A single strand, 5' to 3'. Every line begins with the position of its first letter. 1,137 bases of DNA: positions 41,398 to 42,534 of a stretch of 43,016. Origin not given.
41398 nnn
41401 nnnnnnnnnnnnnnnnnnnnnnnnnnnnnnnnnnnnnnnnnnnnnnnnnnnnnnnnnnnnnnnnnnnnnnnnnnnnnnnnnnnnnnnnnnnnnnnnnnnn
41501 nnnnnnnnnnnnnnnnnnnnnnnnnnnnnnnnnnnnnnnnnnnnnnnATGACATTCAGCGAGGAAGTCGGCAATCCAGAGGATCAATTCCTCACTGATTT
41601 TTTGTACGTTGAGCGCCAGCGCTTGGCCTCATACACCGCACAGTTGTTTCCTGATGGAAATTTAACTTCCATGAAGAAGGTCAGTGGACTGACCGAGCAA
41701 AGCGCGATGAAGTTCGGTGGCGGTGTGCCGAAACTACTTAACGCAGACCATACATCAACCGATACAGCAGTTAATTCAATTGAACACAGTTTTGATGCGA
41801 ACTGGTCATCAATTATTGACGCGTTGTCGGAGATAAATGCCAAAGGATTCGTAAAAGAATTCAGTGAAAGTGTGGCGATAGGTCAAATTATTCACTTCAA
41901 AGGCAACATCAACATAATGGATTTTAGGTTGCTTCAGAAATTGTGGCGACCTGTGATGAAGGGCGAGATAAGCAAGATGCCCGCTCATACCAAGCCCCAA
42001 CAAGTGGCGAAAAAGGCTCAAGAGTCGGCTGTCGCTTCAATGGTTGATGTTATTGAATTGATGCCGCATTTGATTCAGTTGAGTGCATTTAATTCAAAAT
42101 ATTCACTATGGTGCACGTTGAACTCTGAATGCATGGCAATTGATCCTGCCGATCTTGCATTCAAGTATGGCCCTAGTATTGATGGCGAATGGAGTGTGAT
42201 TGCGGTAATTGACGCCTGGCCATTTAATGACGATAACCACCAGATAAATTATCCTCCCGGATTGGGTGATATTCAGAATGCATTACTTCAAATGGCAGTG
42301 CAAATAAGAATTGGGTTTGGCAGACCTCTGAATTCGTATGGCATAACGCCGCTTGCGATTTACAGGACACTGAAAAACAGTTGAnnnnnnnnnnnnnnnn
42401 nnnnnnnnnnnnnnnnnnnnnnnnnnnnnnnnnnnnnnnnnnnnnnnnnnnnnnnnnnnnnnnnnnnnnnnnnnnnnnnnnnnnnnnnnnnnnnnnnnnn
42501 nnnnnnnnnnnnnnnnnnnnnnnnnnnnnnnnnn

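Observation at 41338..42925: Low-GC three-gene island inserted between the head-morphogenesis and capsid genes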

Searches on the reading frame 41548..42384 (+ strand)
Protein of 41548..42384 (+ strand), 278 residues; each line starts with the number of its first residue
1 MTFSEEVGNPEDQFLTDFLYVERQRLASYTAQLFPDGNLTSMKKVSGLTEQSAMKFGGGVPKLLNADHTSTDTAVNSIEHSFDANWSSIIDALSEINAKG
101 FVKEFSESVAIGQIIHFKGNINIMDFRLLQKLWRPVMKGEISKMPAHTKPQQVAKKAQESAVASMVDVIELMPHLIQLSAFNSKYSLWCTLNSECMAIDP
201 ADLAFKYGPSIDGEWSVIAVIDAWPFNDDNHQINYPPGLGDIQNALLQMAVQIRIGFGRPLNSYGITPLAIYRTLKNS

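Call 7: search_protein_families(library=pfam, proteins=[window:41548-42384:+], max_evalue=0.1)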
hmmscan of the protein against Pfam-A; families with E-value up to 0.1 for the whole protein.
window:41548-42384:+ (278 aa): 0 families

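Call 8: search_protein_families(library=phrogs, proteins=[window:41548-42384:+], max_evalue=0.1)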
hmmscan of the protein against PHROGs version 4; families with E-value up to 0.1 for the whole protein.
window:41548-42384:+ (278 aa): 2 families
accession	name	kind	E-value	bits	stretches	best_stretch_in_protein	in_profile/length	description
phrog_9699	-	unknown function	1.3e-52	179.7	1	10-276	6-269/270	-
phrog_22777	-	unknown function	5.6e-08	33.7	1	13-159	9-161/173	-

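Call 9: search_protein_families(library=padloc, proteins=[window:41548-42384:+], max_evalue=1)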
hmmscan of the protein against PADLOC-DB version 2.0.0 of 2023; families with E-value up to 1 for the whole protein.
window:41548-42384:+ (278 aa): 0 families

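Call 13: search_dna_similar(query=window:41548-42384:+, collection=phages, mode=protein, max_rows=30)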
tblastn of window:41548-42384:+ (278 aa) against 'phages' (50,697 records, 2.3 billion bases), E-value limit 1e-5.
Records with a match: 17; places in all: 19; records where one place covers at least 80% of the query: 15.
Best place of each record, by identity: <60% 17.
By first word of the organism name: Bordetella 9; Moraxella 4; Nitratiruptor 2; Clostridium 1; Acinetobacter 1.
By host as written in the record: Bordetella avium 9; Moraxella catarrhalis 4; Nitratiruptor sp. YY08-14 1; Nitratiruptor sp. YY08-10 1; Clostridium saccharoperbutylacetonicum N1-4 (HMT) 1; Acinetobacter baumannii 1.
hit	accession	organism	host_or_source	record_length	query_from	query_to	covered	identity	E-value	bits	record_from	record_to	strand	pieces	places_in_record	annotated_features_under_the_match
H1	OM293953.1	Bordetella phage vB_BaM-IFTN4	Bordetella avium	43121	9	278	97%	33.5%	1e-39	152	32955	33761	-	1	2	hypothetical protein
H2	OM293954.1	Bordetella phage vB_BaM-IFTN5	Bordetella avium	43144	9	278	97%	33.5%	1e-39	152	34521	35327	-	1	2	hypothetical protein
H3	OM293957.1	Bordetella phage vB_BaM-IFTN8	Bordetella avium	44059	9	278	97%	33.5%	1e-39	152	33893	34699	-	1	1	hypothetical protein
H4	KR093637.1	Moraxella phage Mcat13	Moraxella catarrhalis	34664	1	278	100%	30.6%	4e-26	113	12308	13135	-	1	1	hypothetical protein (x2)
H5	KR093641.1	Moraxella phage Mcat17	Moraxella catarrhalis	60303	1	278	100%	30.6%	4e-26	113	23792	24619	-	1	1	hypothetical protein (x2)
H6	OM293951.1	Bordetella phage vB_BaM-IFTN2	Bordetella avium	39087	9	273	95%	29.8%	1e-25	111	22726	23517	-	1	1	hypothetical protein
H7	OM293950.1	Bordetella phage vB_BaM-IFTN1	Bordetella avium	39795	9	273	95%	29.8%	1e-25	111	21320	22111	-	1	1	hypothetical protein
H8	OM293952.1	Bordetella phage vB_BaM-IFTN3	Bordetella avium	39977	9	273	95%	29.8%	1e-25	111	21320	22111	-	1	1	hypothetical protein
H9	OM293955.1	Bordetella phage vB_BaM-IFTN6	Bordetella avium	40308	9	273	95%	29.8%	1e-25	111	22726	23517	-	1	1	hypothetical protein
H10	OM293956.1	Bordetella phage vB_BaM-IFTN7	Bordetella avium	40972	9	273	95%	29.8%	1e-25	111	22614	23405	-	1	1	hypothetical protein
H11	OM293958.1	Bordetella phage vB_BaM-IFTN9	Bordetella avium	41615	9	273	95%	29.8%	1e-25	111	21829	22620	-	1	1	hypothetical protein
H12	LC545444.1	Nitratiruptor phage NrS-3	Nitratiruptor sp. YY08-14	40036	15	276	94%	27.8%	2e-10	67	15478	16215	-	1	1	hypothetical protein (x2)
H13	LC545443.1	Nitratiruptor phage NrS-2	Nitratiruptor sp. YY08-10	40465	15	276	94%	27.8%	2e-10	67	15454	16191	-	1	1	hypothetical protein (x2)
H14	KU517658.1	Clostridium phage HM T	Clostridium saccharoperbutylacetonicum ...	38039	11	275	95%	26.0%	1e-11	71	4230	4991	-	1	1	hypothetical protein (x2)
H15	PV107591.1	Acinetobacter phage vB_AbaS_qsb1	Acinetobacter baumannii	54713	10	276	96%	24.3%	3e-24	107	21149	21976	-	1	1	hypothetical protein (x2)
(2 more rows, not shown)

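Call 15: get_annotated_region(hit=H1, flank=5000)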
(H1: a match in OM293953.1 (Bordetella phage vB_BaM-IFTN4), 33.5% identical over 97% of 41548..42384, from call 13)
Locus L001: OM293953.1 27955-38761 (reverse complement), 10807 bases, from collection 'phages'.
description: Bordetella phage vB_BaM-IFTN4, complete genome.
organism: Bordetella phage vB_BaM-IFTN4 (NCBI taxid 2928720)
taxonomy: Viruses; Duplodnaviria; Heunggongvirae; Uroviricota; Caudoviricetes
host: Bordetella avium; source: fecal sample, chicken, commercial farm; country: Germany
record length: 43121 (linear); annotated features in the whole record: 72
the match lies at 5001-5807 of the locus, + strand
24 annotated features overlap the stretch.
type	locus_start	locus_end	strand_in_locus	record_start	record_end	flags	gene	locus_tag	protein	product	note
CDS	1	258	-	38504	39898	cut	-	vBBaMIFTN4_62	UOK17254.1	replicative DNA helicase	replicative DNA helicase (DnaB)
CDS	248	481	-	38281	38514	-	-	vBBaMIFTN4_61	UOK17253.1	hypothetical protein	-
CDS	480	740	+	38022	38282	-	-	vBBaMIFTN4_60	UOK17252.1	hypothetical protein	-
CDS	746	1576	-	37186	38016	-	-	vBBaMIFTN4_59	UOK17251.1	HNH endonuclease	-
CDS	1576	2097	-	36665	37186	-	-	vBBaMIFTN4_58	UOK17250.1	hypothetical protein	-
CDS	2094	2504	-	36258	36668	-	-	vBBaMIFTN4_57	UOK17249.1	recombination protein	recombination protein (NinB)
CDS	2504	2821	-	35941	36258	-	-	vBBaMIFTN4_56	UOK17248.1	transcriptional regulator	-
CDS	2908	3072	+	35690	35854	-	-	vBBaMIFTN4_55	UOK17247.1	hypothetical protein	-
CDS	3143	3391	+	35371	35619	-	-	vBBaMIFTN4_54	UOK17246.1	hypothetical protein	-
CDS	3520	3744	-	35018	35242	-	-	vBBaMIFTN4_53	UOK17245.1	XRE family transcriptional regulator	-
CDS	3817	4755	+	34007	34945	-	-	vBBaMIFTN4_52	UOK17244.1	repressor protein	-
CDS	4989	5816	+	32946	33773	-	-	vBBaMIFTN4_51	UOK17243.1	hypothetical protein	-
CDS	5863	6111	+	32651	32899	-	-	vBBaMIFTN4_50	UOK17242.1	hypothetical protein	-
CDS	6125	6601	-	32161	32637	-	-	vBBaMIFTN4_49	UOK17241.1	hypothetical protein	-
CDS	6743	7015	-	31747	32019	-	-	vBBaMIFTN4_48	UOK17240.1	hypothetical protein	-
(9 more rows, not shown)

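Call 16: get_annotated_region(hit=H4, flank=5000)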
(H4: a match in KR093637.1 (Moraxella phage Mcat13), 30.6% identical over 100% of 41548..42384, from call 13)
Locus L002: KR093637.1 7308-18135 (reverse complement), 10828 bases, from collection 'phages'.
description: Moraxella phage Mcat13, complete genome.
organism: Moraxella phage Mcat13 (NCBI taxid 1647528)
taxonomy: Viruses; Duplodnaviria; Heunggongvirae; Uroviricota; Caudoviricetes
host: Moraxella catarrhalis; source: sputum; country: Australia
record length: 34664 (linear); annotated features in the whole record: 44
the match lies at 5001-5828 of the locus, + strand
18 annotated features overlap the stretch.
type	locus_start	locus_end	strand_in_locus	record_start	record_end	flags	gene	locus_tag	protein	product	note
CDS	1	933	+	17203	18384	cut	-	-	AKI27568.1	coat protein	-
CDS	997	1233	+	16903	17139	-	-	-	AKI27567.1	hypothetical protein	-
CDS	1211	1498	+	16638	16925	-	-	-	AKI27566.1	coat protein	-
CDS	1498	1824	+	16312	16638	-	-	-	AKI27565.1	coat protein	-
CDS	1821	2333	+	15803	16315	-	-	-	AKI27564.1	hypothetical protein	-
CDS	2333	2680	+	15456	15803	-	-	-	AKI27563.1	hypothetical protein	-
CDS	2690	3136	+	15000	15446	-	-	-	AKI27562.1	hypothetical protein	-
CDS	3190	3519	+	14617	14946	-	-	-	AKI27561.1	hypothetical protein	-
CDS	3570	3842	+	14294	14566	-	-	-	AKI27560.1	tail protein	-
CDS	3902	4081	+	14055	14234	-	-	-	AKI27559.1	hypothetical protein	-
CDS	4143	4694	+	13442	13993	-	-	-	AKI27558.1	hypothetical protein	-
CDS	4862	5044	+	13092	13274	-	-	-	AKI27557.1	hypothetical protein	-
CDS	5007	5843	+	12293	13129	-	-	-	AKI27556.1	hypothetical protein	-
CDS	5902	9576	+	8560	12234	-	-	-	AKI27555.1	tail protein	-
CDS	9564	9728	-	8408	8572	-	-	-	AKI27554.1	hypothetical protein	-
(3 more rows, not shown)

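Call 17: get_annotated_region(hit=H15, flank=5000)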
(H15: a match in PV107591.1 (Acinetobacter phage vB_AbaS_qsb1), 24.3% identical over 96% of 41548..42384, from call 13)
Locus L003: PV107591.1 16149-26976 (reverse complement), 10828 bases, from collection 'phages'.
description: Acinetobacter phage vB_AbaS_qsb1, complete genome.
organism: Acinetobacter phage vB_AbaS_qsb1 (NCBI taxid 3369203)
taxonomy: Viruses
host: Acinetobacter baumannii; source: sewage; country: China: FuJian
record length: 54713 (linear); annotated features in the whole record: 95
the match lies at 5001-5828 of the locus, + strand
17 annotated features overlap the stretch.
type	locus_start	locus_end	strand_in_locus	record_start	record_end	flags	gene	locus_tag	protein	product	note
CDS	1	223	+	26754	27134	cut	-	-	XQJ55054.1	head-tail joining protein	structural protein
CDS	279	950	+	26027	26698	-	-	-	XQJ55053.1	hypothetical protein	-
CDS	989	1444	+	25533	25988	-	-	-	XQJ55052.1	tail completion or Neck1 protein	structural protein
CDS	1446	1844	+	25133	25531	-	-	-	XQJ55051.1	tail terminator protein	structural protein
CDS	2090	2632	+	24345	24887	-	-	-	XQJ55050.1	antirepressor protein AntB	transcriptional regulator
CDS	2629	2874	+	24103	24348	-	-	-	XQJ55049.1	hypothetical protein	-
CDS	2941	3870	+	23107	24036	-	-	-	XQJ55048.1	putative major tail protein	structural protein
CDS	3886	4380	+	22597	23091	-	-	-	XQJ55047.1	tail assembly chaperone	structural protein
CDS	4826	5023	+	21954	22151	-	-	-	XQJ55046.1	hypothetical protein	-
CDS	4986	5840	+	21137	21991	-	-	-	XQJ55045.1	hypothetical protein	-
CDS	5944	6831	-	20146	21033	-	-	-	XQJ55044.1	BRO family protein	DNA repair and modification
CDS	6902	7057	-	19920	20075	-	-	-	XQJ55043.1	Arc-like DNA binding domain protein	DNA repair and modification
CDS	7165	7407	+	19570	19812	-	-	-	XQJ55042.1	Arc-like DNA binding domain protein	DNA repair and modification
CDS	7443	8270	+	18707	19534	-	-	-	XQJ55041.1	hypothetical protein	-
CDS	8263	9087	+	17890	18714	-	-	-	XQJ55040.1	hypothetical protein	-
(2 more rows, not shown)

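Call 21: get_annotated_region(hit=H12, flank=4000)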
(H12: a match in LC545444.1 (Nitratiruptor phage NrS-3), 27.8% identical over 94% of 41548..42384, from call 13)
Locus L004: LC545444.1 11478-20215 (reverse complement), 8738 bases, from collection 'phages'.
description: Nitratiruptor phage NrS-3 DNA, complete genome.
organism: Nitratiruptor phage NrS-3 (NCBI taxid 2725865)
taxonomy: Viruses; Duplodnaviria; Heunggongvirae; Uroviricota; Caudoviricetes
host: Nitratiruptor sp. YY08-14; source: marine hydrothermal vent chimney; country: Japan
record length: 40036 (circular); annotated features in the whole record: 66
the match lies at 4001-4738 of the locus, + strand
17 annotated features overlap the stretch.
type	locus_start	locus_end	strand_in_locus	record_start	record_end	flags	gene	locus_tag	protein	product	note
CDS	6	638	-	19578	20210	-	-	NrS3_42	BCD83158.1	hypothetical protein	-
CDS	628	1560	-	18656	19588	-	-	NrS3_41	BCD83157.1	hypothetical protein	-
CDS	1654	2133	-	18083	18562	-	-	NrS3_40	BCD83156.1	hypothetical protein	-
CDS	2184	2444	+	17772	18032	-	-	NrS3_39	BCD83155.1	hypothetical protein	-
CDS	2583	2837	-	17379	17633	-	-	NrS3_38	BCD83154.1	hypothetical protein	-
CDS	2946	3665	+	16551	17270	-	-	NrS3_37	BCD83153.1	phage repressor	-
CDS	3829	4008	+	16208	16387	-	-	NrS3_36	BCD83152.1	hypothetical protein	-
CDS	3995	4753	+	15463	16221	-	-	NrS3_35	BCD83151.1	hypothetical protein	-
CDS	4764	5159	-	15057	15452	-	-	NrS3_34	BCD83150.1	hypothetical protein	-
CDS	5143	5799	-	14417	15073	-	-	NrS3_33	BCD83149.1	hypothetical protein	-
CDS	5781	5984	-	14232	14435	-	-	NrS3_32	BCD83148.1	hypothetical protein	-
CDS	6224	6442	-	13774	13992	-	-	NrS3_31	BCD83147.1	hypothetical protein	-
CDS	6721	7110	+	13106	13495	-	-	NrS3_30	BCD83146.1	hypothetical protein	-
CDS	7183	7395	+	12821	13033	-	-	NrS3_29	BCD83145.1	hypothetical protein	-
CDS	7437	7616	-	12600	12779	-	-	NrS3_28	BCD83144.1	hypothetical protein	-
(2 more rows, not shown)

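Call 22: get_annotated_region(hit=H14, flank=4000)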
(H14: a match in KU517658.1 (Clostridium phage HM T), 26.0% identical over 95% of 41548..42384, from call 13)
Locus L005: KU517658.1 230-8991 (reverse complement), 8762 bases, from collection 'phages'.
description: Clostridium phage HM T, complete genome.
organism: Clostridium phage HM T (NCBI taxid 1779843)
taxonomy: Viruses; Duplodnaviria; Heunggongvirae; Uroviricota; Caudoviricetes
host: Clostridium saccharoperbutylacetonicum N1-4 (HMT); source: -; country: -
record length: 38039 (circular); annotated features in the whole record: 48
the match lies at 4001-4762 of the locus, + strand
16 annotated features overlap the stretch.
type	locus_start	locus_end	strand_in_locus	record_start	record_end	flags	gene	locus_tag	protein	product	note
CDS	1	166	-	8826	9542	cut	-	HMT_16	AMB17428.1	hypothetical protein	corresponding locus tag in host genome: Cspa_c10040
CDS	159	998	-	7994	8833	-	-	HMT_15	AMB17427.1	putative replisome organizer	corresponding locus tag in host genome: Cspa_c10030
CDS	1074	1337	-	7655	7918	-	-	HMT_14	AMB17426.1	hypothetical protein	corresponding locus tag in host genome: Cspa_c10020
CDS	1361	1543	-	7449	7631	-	-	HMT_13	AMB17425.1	putative RNA polymerase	corresponding locus tag in host genome: Cspa_c10010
CDS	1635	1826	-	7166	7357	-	-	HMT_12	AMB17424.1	hypothetical protein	corresponding locus tag in host genome: Cspa_c10000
CDS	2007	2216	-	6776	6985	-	-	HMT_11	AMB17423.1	hypothetical protein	corresponding locus tag in host genome: Cspa_c09990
CDS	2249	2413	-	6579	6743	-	-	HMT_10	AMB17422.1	hypothetical protein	corresponding locus tag in host genome: Cspa_c09980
CDS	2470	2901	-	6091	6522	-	-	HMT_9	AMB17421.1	transcriptional regulator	putative prophage lambdaCh01, transcriptional regulator; corresponding locus tag in host genome: Cspa_c09970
CDS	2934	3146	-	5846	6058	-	-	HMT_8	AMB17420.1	putative HTH-type transcriptional regulator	corresponding locus tag in host genome: Cspa_c09960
CDS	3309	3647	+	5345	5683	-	-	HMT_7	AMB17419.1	DNA-binding protein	corresponding locus tag in host genome: Cspa_c09950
CDS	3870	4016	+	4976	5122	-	-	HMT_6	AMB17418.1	hypothetical protein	corresponding locus tag in host genome: Cspa_c09940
CDS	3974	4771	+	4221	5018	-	-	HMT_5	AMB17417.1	hypothetical protein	corresponding locus tag in host genome: Cspa_c09930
CDS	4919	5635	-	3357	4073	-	-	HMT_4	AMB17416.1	hypothetical protein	corresponding locus tag in host genome: Cspa_c09920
CDS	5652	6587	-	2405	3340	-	-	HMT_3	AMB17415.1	hypothetical protein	corresponding locus tag in host genome: Cspa_c09910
CDS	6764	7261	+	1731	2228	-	-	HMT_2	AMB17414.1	Zn peptidase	corresponding locus tag in host genome: Cspa_c09900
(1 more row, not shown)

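Call 23: get_annotated_region(hit=H6, flank=4000)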
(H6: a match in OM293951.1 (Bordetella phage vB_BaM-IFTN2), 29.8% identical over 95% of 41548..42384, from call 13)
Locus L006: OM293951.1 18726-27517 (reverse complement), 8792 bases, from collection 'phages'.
description: Bordetella phage vB_BaM-IFTN2, complete genome.
organism: Bordetella phage vB_BaM-IFTN2 (NCBI taxid 2928718)
taxonomy: Viruses; Duplodnaviria; Heunggongvirae; Uroviricota; Caudoviricetes
host: Bordetella avium; source: fecal sample, chicken, hobby farm; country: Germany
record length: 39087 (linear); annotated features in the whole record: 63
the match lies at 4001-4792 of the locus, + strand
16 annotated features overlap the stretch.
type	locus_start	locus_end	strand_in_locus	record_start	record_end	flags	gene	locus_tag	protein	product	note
CDS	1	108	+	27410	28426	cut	-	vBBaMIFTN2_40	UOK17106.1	recombinational DNA repair protein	recombinational DNA repair (RecT)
CDS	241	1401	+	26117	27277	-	-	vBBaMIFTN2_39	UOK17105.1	hypothetical protein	-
CDS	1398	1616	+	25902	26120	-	-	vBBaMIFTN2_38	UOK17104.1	hypothetical protein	-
CDS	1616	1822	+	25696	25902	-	-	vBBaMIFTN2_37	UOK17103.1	hypothetical protein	-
CDS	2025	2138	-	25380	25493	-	-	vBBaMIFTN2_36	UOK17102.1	hypothetical protein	-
CDS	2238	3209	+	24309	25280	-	-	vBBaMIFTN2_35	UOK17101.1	integrase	-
CDS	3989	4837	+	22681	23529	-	-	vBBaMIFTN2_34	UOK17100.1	hypothetical protein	-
CDS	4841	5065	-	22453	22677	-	-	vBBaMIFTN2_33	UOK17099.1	ABC transporter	ABC transporter, substrate-binding protein transporter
CDS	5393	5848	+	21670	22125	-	-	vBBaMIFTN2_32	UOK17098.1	hypothetical protein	-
CDS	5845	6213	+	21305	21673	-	-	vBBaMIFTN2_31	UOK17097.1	hypothetical protein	-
CDS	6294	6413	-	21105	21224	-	-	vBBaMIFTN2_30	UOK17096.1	hypothetical protein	-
CDS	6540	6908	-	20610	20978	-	-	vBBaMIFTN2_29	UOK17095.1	hypothetical protein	-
CDS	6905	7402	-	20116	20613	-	-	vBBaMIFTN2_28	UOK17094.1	lysozyme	-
CDS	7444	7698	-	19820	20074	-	-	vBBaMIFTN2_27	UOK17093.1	holin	-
CDS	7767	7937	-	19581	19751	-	-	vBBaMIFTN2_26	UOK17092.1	hypothetical protein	-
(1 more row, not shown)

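Call 25: find_homologous_proteins(query=window:41548-42384:+, max_evalue=0.001)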
Query window:41548-42384:+ (278 aa): 5 proteins with E <= 0.001 among 289 candidates.
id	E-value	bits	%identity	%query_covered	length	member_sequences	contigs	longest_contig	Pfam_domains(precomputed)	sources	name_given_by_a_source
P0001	7.6e-184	627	100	100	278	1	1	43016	-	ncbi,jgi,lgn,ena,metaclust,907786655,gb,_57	metaclust:\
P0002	9.9e-78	279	48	98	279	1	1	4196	PF19952.6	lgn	-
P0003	2.3e-71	258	43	99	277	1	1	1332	PF19952.6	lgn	-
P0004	1.7e-61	226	42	99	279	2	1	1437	-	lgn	-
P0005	6.0e-60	221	42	98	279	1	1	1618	-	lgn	-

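Call 26: search_protein_families(library=pfam, proteins=[P0002, P0003, P0004, L001:4989-5816:+, L002:5007-5843:+, L003:4986-5840:+, L004:3995-4753:+, L005:3974-4771:+, L006:3989-4837:+], max_evalue=1)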
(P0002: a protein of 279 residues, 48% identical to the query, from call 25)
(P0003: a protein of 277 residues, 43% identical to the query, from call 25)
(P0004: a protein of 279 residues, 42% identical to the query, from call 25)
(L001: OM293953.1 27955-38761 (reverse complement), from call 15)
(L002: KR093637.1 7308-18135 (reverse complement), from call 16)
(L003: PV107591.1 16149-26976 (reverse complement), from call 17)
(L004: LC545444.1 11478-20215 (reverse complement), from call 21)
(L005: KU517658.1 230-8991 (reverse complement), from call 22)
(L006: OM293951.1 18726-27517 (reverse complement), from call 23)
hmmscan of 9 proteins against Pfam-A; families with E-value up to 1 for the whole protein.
P0002 (279 aa): 1 family
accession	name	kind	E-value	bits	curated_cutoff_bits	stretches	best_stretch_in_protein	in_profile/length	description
PF19952.5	DUF6414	-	2e-09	38.1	25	1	16-198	2-202/283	Domain of unknown function (DUF6414)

P0003 (277 aa): 3 families
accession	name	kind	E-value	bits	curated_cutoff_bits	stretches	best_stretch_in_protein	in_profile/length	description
PF19952.5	DUF6414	-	4.6e-09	36.9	25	1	16-224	2-222/283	Domain of unknown function (DUF6414)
PF24531.2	ANC1_spectrin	-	0.01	16.7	27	1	124-173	38-86/95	Nuclear anchorage protein 1, spectrin repeat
PF11488.14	Lge1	-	0.15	12.7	25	1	135-170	2-37/71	Transcriptional regulatory protein LGE1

P0004 (279 aa): 3 families
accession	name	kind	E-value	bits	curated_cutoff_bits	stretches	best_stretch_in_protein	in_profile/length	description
PF19952.5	DUF6414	-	0.11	12.6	25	1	15-174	1-169/283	Domain of unknown function (DUF6414)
PF20208.3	ARPP-1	-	0.16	11.7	27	1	111-167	193-252/297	ARG and Rhodanese-Phosphatase-superfamily-associated Protein domain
PF11653.13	VirionAssem_T7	-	0.39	11.7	25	0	42-68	16-42/99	Bacteriophage T7 virion assembly protein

L001:4989-5816:+ (275 aa): 1 family
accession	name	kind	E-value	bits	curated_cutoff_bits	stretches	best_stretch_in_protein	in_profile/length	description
PF19952.5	DUF6414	-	1e-11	45.5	25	1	11-267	1-283/283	Domain of unknown function (DUF6414)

L002:5007-5843:+ (278 aa): 1 family
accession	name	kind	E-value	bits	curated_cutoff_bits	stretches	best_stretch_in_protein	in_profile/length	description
PF19952.5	DUF6414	-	5.8e-11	43.1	25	1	12-267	2-282/283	Domain of unknown function (DUF6414)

L003:4986-5840:+ (284 aa): 1 family
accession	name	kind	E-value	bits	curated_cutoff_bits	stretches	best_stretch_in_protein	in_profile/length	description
PF19952.5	DUF6414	-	4e-05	23.9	25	1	13-145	3-148/283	Domain of unknown function (DUF6414)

L004:3995-4753:+ (252 aa): 1 family
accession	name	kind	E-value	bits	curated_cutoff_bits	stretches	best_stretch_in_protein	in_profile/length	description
PF19952.5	DUF6414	-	3.7e-15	56.9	25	1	3-227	1-256/283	Domain of unknown function (DUF6414)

L005:3974-4771:+ (265 aa): 2 families
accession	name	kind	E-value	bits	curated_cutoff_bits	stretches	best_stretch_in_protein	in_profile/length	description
PF19952.5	DUF6414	-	8.1e-06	26.2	25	1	14-260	1-283/283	Domain of unknown function (DUF6414)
PF05183.17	RdRP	-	0.15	11.1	23.8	1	197-261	332-390/582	RNA dependent RNA polymerase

L006:3989-4837:+ (282 aa): 2 families
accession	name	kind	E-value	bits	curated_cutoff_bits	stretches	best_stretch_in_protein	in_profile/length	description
PF19952.5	DUF6414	-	1.9e-09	38.1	25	1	11-161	1-175/283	Domain of unknown function (DUF6414)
PF12739.12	TRAPPC-Trs85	-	0.17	11.4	26.7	1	124-186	2-60/453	ER-Golgi trafficking TRAPP I complex 85 kDa subunit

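Call 27: search_protein_families(library=ncbifam, proteins=[window:41548-42384:+, P0002, L001:4989-5816:+, L002:5007-5843:+], max_evalue=1)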
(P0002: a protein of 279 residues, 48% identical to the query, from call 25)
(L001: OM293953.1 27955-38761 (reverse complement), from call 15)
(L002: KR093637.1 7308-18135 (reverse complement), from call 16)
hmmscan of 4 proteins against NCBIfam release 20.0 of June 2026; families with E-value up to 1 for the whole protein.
window:41548-42384:+ (278 aa): 0 families

P0002 (279 aa): 0 families

L001:4989-5816:+ (275 aa): 0 families

L002:5007-5843:+ (278 aa): 1 family
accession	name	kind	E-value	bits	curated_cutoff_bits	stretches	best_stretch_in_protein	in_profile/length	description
TIGR03207.1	cyc_hxne_CoA_dh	equivalog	0.12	11.1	575.35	1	75-111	22-58/372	cyclohexanecarboxyl-CoA dehydrogenase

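Call 32: search_protein_families(library=padloc, proteins=[P0002, P0003, L001:4989-5816:+, L002:5007-5843:+, L003:4986-5840:+, L004:3995-4753:+, L005:3974-4771:+, L006:3989-4837:+], max_evalue=1)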
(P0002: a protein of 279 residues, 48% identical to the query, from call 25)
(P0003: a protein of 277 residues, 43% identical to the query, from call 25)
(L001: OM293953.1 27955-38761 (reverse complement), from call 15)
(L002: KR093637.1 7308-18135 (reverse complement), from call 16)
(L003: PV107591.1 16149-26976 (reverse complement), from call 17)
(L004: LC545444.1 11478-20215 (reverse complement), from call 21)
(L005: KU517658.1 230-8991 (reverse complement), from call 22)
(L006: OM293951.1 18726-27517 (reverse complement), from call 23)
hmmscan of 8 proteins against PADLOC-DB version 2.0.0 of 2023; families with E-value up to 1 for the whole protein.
P0002 (279 aa): 0 families

P0003 (277 aa): 0 families

L001:4989-5816:+ (275 aa): 0 families

L002:5007-5843:+ (278 aa): 1 family
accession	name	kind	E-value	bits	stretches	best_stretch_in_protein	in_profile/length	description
PDLC02399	Aga_REase-PNTD1-PNTD2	-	0.003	14.5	1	131-181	376-425/463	Class I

L003:4986-5840:+ (284 aa): 0 families

L004:3995-4753:+ (252 aa): 0 families

L005:3974-4771:+ (265 aa): 0 families

L006:3989-4837:+ (282 aa): 0 families
